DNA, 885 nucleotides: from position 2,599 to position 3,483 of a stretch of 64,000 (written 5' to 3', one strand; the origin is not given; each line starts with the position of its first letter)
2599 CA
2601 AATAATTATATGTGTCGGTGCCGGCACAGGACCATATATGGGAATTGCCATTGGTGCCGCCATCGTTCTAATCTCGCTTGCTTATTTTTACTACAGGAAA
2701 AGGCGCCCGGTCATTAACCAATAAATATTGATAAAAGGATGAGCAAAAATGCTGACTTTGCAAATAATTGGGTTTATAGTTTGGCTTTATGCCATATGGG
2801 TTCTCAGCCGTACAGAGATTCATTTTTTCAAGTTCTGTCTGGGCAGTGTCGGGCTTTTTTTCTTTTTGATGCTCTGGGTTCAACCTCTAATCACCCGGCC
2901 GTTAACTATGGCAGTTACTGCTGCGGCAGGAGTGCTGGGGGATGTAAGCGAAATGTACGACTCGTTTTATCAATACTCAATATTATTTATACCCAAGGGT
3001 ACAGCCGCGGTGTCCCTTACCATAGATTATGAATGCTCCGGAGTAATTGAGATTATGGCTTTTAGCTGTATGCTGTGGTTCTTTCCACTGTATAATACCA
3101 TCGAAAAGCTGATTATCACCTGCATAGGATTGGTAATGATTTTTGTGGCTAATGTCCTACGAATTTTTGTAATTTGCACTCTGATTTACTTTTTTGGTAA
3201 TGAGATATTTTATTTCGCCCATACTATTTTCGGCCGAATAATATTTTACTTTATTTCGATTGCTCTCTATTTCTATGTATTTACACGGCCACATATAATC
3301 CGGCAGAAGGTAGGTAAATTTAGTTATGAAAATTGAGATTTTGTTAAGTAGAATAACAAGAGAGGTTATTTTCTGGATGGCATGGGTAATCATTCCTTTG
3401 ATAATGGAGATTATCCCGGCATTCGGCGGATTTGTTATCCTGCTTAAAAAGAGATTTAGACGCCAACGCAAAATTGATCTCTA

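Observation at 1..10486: XrtG-type exosortase locus combining a sorting enzyme, a tail-bearing substrate, a processive GT2, a Dpm1-like GT2 and two giant GT-C-like membrane proteins, next to c-di-GMP and PTPS-like genes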

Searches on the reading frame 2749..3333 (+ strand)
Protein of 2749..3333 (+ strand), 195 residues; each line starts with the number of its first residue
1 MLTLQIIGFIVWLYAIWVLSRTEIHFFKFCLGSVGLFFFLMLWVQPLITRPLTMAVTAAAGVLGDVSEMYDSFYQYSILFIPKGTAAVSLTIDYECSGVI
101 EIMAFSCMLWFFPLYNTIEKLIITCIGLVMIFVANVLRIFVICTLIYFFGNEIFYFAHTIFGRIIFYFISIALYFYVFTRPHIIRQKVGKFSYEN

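Call 3: search_protein_families(library=ncbifam, proteins=[window:2749-3333:+], max_evalue=0.01)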
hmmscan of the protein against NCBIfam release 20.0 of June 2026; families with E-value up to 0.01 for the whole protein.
window:2749-3333:+ (195 aa): 14 families
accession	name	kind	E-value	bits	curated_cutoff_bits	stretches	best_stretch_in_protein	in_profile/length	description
TIGR03110.1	exosort_Gpos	exception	1.2e-58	198.1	102.75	1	5-188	3-186/187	exosortase family protein XrtG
TIGR04178.1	exo_archaeo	signature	1.8e-15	57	23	1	91-178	2-92/97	exosortase/archaeosortase family protein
NF046081.1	exosort_XrtX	exception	5.2e-07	29.7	170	1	51-179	35-160/168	exosortase X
TIGR03762.1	archaeo_artC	exception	2.1e-05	24.5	100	1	82-177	173-271/274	archaeosortase C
TIGR02602.1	8TM_EpsH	subfamily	7.2e-05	22.4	105.55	1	13-176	75-235/241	exosortase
NF046083.1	exosort_XrtY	exception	0.00015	21.7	160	1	70-177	66-168/168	exosortase Y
NF033464.1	cyanoexo_CrtC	exception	0.00019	21.1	225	1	70-178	165-272/278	cyanoexosortase C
NF012139.0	exosort_XrtP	exception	0.00023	21.1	200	1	78-168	49-143/159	exosortase P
TIGR04293.1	archaeo_artF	exception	0.00038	20.5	150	1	31-173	14-151/166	archaeosortase family protein ArtF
TIGR03763.1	cyanoexo_CrtA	exception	0.00056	19.5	150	1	38-175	117-253/260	cyanoexosortase A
NF038142.1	exosort_XrtW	exception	0.0015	16.9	425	1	87-176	168-260/494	exosortase W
NF012138.0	exosort_XrtR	exception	0.0017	18.5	150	1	88-178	60-152/160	exosortase R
NF033767.0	exosort_XrtS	exception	0.0033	17.4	145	1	74-175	44-148/155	exosortase S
TIGR03109.2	exosort_XrtA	exception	0.0033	16.9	208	1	72-175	151-254/261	exosortase A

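Call 4: search_protein_families(library=pfam, proteins=[window:2749-3333:+], max_evalue=0.01)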
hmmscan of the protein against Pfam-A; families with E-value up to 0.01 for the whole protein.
window:2749-3333:+ (195 aa): 1 family
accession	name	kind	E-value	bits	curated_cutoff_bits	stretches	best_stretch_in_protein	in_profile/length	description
PF09721.15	Exosortase_EpsH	-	2e-09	37.7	25.7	1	4-178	77-251/254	Transmembrane exosortase (Exosortase_EpsH)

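Call 12: find_homologous_proteins(query=window:2749-3333:+, max_evalue=0.00001)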
Query window:2749-3333:+ (195 aa): 322 proteins with E <= 0.00001 among 541 candidates; the best 120 are listed.
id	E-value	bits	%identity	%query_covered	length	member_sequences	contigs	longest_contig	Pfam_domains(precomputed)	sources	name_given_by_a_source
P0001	2.4e-115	401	94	100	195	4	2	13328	PF09721.16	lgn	-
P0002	6.9e-108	377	88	100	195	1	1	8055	PF09721.16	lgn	-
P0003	1.1e-103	363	86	100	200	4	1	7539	PF09721.16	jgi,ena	-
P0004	1.3e-102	360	85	100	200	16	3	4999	PF09721.16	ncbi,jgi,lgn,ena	-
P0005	4.7e-101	355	81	100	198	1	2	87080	PF09721.16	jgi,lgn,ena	-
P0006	5.5e-100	351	81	100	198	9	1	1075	PF09721.16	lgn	-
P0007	8.8e-100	350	80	100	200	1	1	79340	PF09721.16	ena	-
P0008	1.2e-99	350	81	100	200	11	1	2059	PF09721.16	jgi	jgi:exosortase family protein XrtG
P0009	2.3e-99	349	81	99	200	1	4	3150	PF09721.16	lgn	-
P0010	6.4e-99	348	78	100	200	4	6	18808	PF09721.16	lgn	-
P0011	7.1e-99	347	80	100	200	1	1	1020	PF09721.16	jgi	-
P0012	1.7e-98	346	79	100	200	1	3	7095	PF09721.16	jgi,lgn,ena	-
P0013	2.5e-98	346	78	100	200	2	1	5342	PF09721.16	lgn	-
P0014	3.7e-98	345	80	99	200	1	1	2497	PF09721.16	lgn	-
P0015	4.3e-98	345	80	99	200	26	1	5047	PF09721.16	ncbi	-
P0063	1.5e-73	265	63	95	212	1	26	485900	PF09721.16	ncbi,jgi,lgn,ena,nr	ncbi:MAG: exosortase family protein XrtG [Lachnospiraceae bacterium]|nr:exosortase family protein Xr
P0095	3.7e-69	250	61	95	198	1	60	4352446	PF09721.16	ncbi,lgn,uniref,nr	ncbi:exosortase family protein XrtG [Clostridium autoethanogenum]|uniref:Exosortase family protein X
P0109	1.9e-68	248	59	100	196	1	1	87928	PF09721.16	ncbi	-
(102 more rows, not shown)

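Call 14: find_related_loci(query=window:2749-3333:+, collection=genome_contigs, flank=10000)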
Query window:2749-3333:+ (195 aa) in genome_contigs; peptide patterns used: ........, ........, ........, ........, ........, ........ (x = any residue, [..] = any of these).
314 stretches matched a pattern; 10 encode a relative of the query (tblastn E <= 1e-3); 9 distinct loci.
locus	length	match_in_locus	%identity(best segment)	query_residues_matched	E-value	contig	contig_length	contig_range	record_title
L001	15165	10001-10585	85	1-195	3e-110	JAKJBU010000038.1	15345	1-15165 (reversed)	MAG: Bacillota bacterium isolate UR.bin184 NODE_38_length_15345_cov_20.283862, whole genome shotgun sequence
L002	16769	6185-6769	84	1-195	3e-109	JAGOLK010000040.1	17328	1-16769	MAG: Clostridia bacterium isolate Go_SlDig_bin_83 Go_SlDig_9428_length_17328_cov_51.969827, whole genome shotgun sequenc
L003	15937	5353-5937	82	1-195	5e-108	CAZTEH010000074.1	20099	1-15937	MAG TPA_asm: uncultured Oscillospiraceae bacterium isolate SRP302447_co4_101 genome assembly, contig: NODE_7030_length_2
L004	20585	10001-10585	79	1-195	7e-104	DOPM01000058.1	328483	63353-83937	MAG TPA_asm: Desulfosporosinus sp. isolate UBA8487 contig_88, whole genome shotgun sequence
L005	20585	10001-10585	79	1-195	6e-104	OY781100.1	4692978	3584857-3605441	MAG: Anaerovoracaceae bacterium isolate d0a44124-bd0d-43a8-b654-cc1806fddd19 genome assembly, chromosome: 1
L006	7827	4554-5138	77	1-195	2e-101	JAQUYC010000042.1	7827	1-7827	MAG: Eubacteriales bacterium isolate STD2_228 NODE_38122_length_7827_cov_5.012597_Sandtown_D2, whole genome shotgun sequ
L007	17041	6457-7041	76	1-195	3e-100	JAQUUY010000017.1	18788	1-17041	MAG: Eubacteriales bacterium isolate STD2_154 NODE_10787_length_18788_cov_9.703821_Sandtown_D2, whole genome shotgun seq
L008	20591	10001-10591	75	1-195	8e-100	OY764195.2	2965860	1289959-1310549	MAG: Anaerovoracaceae bacterium isolate cdaadf04-e2f3-4fd8-80f9-b39a06479d73 genome assembly, chromosome: 1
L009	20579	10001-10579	80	1-193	2e-106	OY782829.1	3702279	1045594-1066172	MAG: Anaerovoracaceae bacterium isolate 4d0eff97-7de3-49ad-953d-66426f0db4f8 genome assembly, chromosome: 1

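Call 17: find_encoding_contigs(protein=P0095, flank=10000, max_places=1)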
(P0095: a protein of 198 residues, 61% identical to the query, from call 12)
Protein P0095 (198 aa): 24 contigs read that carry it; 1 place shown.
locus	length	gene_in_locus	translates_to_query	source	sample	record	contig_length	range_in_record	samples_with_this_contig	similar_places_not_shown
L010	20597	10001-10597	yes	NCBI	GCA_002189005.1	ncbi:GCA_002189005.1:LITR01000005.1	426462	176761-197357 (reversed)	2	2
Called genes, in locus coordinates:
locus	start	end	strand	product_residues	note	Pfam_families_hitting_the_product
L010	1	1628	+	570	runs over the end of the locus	PF02203:TarH, PF12729:4HB_MCP_1, PF00015:MCPsignal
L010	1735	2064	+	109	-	PF12986:DUF3870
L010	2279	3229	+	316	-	PF00892:EamA, PF16913:PUNUT (faint), PF00892:EamA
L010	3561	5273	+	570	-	PF02203:TarH, PF12729:4HB_MCP_1, PF00015:MCPsignal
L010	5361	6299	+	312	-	PF00535:Glycos_transf_2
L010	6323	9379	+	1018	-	PF01242:PTPS, PF10131:PTPS_related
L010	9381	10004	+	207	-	-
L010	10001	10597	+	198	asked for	PF09721:Exosortase_EpsH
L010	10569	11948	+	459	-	PF13641:Glyco_tranf_2_3, PF00535:Glycos_transf_2, PF01644:Chitin_synth_1 (weak), PF13632:Glyco_trans_2_3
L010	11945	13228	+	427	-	PF00990:GGDEF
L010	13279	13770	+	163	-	PF01242:PTPS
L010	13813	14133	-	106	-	-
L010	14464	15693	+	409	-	PF00909:Ammonium_transp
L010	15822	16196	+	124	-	PF00543:P-II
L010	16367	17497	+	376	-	PF22020:RlmL_1st, PF02926:THUMP, PF01170:UPF0020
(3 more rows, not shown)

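Call 18: find_encoding_contigs(protein=P0063, flank=10000, max_places=1)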
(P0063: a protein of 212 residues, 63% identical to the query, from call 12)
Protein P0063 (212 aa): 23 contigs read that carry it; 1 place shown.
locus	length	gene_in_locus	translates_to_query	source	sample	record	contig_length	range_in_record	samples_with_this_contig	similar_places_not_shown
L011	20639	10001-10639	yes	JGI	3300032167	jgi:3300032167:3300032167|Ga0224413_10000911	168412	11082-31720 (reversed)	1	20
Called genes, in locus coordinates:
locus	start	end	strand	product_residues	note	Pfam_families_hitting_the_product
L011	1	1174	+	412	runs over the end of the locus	PF00171:Aldedh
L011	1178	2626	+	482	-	PF00919:UPF0004, PF04055:Radical_SAM, PF01938:TRAM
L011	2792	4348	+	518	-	PF12072:RNase_Y_N, PF00013:KH_1 (weak), PF22891:KH_PNO1_2nd (faint), PF08668:HDOD (faint), PF01966:HD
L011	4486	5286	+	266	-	PF03446:NAD_binding_2 (weak), PF03807:F420_oxidored, PF14748:P5CR_dimer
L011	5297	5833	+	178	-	PF00293:NUDIX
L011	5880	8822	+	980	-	PF01242:PTPS, PF10131:PTPS_related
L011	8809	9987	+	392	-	-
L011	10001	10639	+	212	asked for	PF09721:Exosortase_EpsH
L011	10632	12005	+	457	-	PF13506:Glyco_transf_21 (faint), PF00535:Glycos_transf_2, PF13641:Glyco_tranf_2_3, PF01644:Chitin_synth_1 (weak), PF13632:Glyco_trans_2_3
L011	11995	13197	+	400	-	-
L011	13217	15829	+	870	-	PF09586:YfhO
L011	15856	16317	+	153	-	PF01242:PTPS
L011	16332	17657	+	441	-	PF02885:Glycos_trans_3N, PF00591:Glycos_transf_3, PF07831:PYNP_C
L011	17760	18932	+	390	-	PF00768:Peptidase_S11, PF13354:Beta-lactamase2, PF07943:PBP5_C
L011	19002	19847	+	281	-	PF00149:Metallophos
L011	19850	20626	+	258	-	PF02616:SMC_ScpA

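Call 19: find_encoding_contigs(protein=P0109, flank=10000, max_places=1)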
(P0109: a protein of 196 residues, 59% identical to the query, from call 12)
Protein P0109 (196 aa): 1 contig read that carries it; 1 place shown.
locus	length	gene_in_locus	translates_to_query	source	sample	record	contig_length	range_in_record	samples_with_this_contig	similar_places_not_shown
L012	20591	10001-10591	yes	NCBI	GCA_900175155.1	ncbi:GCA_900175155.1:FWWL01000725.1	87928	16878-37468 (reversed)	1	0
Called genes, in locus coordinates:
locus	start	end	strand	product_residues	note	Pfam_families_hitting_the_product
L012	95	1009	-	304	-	PF00149:Metallophos (weak), PF12850:Metallophos_2 (weak)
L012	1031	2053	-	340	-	PF14751:DUF4474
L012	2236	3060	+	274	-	PF10609:ParA, PF01656:CbiA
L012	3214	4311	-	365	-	PF02424:ApbE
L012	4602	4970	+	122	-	PF07009:NusG_II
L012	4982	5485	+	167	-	PF07456:Hpre_diP_synt_I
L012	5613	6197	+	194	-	PF00265:TK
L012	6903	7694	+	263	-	PF00037:Fer4 (faint), PF12837:Fer4_6 (weak), PF13237:Fer4_10 (weak), PF14697:Fer4_21, PF12838:Fer4_7, PF13187:Fer4_9 (weak), PF13484:Fer4_16 (faint), PF27217:AF_0155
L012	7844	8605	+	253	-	PF00578:AhpC-TSA, PF08534:Redoxin, PF10417:1-cysPrx_C (weak)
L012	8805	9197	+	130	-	PF01242:PTPS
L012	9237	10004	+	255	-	-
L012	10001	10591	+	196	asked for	PF09721:Exosortase_EpsH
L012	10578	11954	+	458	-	PF13506:Glyco_transf_21, PF00535:Glycos_transf_2, PF13641:Glyco_tranf_2_3, PF01644:Chitin_synth_1 (faint), PF13632:Glyco_trans_2_3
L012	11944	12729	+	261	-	PF00535:Glycos_transf_2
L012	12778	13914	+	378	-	-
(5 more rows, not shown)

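Call 20: find_related_loci(query=A1, collection=metagenome_contigs, flank=10000)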
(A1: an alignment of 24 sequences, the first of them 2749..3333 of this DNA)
Query A1 (195 aa) in metagenome_contigs; peptide patterns used: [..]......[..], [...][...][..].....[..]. (x = any residue, [..] = any of these).
430 stretches matched a pattern; 238 encode a relative of the query (tblastn E <= 1e-3); the best 80 are kept; 80 distinct loci.
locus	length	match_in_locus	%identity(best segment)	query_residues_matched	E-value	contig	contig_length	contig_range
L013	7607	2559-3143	86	1-195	8e-110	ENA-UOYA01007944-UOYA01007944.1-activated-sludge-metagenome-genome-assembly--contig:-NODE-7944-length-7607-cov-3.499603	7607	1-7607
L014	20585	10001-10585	85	1-195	2e-109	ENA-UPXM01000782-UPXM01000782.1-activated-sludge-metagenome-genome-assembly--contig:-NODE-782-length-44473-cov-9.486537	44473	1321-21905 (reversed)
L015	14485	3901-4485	85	1-195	2e-109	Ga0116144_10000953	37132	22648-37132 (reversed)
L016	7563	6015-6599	85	1-195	2e-109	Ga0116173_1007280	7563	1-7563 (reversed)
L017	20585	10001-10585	81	1-195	3e-107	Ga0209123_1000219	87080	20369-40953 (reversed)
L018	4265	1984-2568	81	1-195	1e-106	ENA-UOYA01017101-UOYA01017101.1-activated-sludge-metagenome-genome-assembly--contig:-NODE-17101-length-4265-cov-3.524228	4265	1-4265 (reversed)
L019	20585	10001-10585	79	1-195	4e-103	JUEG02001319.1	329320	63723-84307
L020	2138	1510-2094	78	1-195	6e-108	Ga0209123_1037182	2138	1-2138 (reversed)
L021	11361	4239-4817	79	1-193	2e-102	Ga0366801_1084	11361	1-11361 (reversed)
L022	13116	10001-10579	78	1-193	2e-102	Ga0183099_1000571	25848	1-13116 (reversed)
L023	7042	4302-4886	79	1-195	2e-102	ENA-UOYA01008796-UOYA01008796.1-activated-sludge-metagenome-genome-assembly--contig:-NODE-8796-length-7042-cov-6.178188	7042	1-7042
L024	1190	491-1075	77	1-195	3e-109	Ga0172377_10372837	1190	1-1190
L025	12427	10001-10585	74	1-195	1e-97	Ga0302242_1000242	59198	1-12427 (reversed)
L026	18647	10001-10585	69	1-195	4e-89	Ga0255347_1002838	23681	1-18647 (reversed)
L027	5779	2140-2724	69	1-195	4e-89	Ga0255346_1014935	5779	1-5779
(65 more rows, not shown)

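Call 70: list_cluster_members(proteins=[P0226, P0121, window:2749-3333:+, window:9962-10483:+])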
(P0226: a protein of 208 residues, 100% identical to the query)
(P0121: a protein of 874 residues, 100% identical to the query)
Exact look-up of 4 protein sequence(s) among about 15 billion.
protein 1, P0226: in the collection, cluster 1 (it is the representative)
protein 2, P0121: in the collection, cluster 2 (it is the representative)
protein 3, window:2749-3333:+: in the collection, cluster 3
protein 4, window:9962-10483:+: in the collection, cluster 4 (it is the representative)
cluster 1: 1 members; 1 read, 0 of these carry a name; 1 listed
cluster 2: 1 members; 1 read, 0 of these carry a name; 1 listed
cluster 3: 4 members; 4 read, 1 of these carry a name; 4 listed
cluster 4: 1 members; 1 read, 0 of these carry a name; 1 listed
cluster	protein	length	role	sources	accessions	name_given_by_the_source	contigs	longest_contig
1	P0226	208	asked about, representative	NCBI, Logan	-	-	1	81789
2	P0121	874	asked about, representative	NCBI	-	-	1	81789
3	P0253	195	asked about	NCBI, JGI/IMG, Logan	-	exosortase family protein XrtG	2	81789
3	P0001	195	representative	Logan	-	-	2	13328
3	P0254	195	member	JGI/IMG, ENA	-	-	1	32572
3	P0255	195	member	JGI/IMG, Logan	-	-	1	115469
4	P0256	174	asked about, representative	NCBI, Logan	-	-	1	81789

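Call 71: find_encoding_contigs(protein=window:2749-3333:+, flank=10000, max_places=3)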
Protein window:2749-3333:+ (195 aa): 4 contigs read that carry it; 3 places shown.
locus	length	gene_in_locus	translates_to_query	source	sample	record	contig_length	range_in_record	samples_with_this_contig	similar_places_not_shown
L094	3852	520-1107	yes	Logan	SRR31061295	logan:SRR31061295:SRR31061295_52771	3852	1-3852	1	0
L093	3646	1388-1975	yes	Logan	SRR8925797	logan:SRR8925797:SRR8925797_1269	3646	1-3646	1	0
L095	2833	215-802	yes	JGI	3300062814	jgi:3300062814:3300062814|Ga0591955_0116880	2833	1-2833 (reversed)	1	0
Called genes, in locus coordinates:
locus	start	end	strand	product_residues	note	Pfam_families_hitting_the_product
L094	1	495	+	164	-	?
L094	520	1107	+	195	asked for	PF09721:Exosortase_EpsH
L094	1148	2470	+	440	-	PF00535:Glycos_transf_2, PF13641:Glyco_tranf_2_3, PF01644:Chitin_synth_1 (weak), PF03142:Chitin_synth_2 (weak), PF13632:Glyco_trans_2_3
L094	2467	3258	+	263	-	PF00535:Glycos_transf_2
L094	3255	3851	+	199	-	?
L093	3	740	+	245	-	?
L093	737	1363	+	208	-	-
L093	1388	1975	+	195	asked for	PF09721:Exosortase_EpsH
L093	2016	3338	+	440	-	PF00535:Glycos_transf_2, PF13641:Glyco_tranf_2_3, PF01644:Chitin_synth_1 (weak), PF03142:Chitin_synth_2 (weak), PF13632:Glyco_trans_2_3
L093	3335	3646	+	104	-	?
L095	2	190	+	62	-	?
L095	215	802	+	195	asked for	PF09721:Exosortase_EpsH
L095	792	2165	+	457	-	PF13641:Glyco_tranf_2_3, PF00535:Glycos_transf_2, PF01644:Chitin_synth_1 (weak), PF03142:Chitin_synth_2 (weak), PF13632:Glyco_trans_2_3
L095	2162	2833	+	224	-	?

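Call 88: search_protein_representatives(alignment_id=A1)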
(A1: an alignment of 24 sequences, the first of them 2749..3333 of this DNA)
Query: 24 sequences, 198 profile positions. Proteins with E-value up to 0.001 (for the whole library): 309; up to 1e-10: 222; up to 1e-30: 69. The best 150 are listed.
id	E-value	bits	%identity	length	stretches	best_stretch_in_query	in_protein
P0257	1.3e-75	269.7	-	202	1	1-196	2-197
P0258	3.0e-72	258.8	-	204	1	1-197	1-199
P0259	2.3e-66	239.6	-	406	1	6-195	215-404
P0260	3.0e-59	216.3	-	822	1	3-196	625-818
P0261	3.4e-57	209.6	-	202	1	5-196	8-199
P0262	6.1e-57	208.8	-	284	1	1-196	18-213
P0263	1.9e-56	207.2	-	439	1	8-195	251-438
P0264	1.4e-53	197.8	-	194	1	4-194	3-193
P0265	1.2e-51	191.6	-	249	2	1-160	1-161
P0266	4.7e-51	189.6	-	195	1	3-193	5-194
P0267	1.7e-50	187.8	-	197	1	1-196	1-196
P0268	1.9e-50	187.6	-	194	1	3-194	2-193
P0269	2.5e-50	187.2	-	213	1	7-196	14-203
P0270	3.6e-50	186.7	-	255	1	7-196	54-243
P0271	5.0e-50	186.2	-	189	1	34-172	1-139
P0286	7.7e-43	162.8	-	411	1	4-195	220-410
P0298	2.3e-36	141.6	-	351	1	4-185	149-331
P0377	5.8e-18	81.6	-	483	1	4-183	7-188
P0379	8.5e-18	81.0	-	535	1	3-183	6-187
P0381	1.2e-17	80.6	-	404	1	3-183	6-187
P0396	2.4e-16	76.3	-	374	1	3-183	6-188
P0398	3.9e-16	75.6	-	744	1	4-183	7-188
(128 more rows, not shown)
